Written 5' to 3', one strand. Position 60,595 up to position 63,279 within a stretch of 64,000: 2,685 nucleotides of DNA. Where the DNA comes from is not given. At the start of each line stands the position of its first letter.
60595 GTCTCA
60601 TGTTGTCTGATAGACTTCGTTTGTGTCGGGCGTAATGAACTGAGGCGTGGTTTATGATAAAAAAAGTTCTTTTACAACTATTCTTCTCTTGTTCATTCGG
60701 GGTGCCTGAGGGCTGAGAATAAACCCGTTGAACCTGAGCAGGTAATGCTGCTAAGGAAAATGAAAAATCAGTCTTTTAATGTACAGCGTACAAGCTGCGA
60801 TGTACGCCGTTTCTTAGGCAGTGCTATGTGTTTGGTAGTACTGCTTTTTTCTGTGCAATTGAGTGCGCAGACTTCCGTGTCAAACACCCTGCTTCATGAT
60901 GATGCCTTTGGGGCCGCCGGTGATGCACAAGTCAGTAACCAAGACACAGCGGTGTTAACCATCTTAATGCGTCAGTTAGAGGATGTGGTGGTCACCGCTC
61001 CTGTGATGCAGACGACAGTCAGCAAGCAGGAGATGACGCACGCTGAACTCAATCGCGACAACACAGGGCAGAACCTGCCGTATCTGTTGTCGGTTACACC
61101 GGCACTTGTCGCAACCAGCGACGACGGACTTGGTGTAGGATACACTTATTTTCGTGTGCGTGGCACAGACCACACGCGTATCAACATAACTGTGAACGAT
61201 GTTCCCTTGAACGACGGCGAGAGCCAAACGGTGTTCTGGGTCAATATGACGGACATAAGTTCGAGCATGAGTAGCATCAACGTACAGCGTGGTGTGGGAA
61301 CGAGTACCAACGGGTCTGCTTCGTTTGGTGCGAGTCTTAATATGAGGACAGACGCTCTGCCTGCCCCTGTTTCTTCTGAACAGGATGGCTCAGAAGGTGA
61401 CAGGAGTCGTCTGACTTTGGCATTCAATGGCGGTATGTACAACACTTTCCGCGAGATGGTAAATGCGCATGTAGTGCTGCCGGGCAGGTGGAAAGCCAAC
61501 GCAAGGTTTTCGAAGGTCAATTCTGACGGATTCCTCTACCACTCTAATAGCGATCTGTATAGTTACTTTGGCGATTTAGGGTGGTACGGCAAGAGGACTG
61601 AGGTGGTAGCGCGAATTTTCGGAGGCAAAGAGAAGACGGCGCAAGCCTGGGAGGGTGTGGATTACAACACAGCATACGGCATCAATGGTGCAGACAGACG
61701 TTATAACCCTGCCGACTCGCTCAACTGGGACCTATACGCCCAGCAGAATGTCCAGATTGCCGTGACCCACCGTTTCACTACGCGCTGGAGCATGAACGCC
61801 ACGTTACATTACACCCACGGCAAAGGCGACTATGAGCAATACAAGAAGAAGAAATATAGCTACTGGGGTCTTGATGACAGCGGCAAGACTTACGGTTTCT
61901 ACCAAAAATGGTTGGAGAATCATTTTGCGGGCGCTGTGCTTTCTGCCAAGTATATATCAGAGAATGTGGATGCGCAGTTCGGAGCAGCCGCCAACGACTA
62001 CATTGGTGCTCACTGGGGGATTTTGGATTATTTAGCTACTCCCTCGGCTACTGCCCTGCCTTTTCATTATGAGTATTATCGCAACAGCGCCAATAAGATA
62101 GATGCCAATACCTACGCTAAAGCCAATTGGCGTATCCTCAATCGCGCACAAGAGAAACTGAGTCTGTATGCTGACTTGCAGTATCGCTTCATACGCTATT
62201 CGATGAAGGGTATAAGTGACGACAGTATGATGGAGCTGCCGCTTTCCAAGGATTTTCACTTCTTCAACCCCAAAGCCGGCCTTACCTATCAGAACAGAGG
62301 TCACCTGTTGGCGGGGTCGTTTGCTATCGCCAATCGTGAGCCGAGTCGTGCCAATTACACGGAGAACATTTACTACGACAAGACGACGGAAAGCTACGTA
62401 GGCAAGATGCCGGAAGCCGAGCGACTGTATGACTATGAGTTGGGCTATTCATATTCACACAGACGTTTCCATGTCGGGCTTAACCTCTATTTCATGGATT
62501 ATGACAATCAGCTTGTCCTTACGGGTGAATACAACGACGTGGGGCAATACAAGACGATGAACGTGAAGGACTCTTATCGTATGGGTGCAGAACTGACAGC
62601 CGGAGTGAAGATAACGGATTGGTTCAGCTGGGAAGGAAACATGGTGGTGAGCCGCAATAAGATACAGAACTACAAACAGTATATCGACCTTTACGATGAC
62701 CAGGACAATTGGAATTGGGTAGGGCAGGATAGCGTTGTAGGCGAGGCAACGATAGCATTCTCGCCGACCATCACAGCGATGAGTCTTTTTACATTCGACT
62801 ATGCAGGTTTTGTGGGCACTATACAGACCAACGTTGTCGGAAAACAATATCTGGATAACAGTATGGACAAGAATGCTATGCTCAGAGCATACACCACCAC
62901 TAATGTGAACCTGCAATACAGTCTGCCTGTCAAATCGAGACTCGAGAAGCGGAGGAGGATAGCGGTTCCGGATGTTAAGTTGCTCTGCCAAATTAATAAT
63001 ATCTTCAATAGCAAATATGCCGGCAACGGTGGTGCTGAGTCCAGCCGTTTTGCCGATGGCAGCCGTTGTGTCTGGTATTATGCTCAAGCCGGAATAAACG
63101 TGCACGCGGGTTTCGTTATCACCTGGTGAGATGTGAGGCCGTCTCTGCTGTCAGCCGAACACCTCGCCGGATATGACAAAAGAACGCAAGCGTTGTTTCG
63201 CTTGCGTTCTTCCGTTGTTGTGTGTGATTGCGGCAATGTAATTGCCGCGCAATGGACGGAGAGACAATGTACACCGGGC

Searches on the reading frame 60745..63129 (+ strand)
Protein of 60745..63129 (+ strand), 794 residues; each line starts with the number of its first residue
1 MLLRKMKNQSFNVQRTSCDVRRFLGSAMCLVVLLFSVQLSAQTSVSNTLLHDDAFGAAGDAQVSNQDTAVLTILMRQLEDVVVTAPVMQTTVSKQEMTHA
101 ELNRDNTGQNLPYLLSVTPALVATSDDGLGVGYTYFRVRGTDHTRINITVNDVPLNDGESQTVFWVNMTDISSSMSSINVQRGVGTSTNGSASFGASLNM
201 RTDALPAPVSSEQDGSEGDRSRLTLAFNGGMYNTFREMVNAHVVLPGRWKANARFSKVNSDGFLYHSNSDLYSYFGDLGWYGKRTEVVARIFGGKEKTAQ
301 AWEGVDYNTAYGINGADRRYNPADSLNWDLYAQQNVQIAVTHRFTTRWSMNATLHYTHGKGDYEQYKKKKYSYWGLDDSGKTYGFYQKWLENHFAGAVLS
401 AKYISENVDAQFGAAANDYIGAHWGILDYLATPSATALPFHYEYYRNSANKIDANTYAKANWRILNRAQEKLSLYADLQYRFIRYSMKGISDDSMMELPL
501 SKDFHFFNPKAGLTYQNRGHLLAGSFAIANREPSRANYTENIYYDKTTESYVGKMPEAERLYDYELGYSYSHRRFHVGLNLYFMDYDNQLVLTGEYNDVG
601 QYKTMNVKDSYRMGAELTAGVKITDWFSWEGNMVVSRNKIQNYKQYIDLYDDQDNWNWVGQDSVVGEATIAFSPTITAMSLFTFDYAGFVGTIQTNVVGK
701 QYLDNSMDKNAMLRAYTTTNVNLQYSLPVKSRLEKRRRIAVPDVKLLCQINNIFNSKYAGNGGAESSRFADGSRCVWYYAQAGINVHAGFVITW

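Call 79: search_protein_families(library=pfam, proteins=[window:60745-63129:+], max_evalue=0.00001)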
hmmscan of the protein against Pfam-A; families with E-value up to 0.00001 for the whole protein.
window:60745-63129:+ (794 aa): 3 families
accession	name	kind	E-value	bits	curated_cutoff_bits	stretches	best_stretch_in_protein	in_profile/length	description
PF00593.30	TonB_dep_Rec_b-barrel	-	3.3e-16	60.6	27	1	305-731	24-425/436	TonB dependent receptor-like, beta-barrel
PF07715.20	Plug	-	8.3e-08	33.1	23.9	1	87-196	2-106/107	TonB-dependent Receptor Plug Domain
PF14905.12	OMP_b-brl_3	-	8.4e-07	28.8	27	1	558-710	215-358/408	Outer membrane protein beta-barrel family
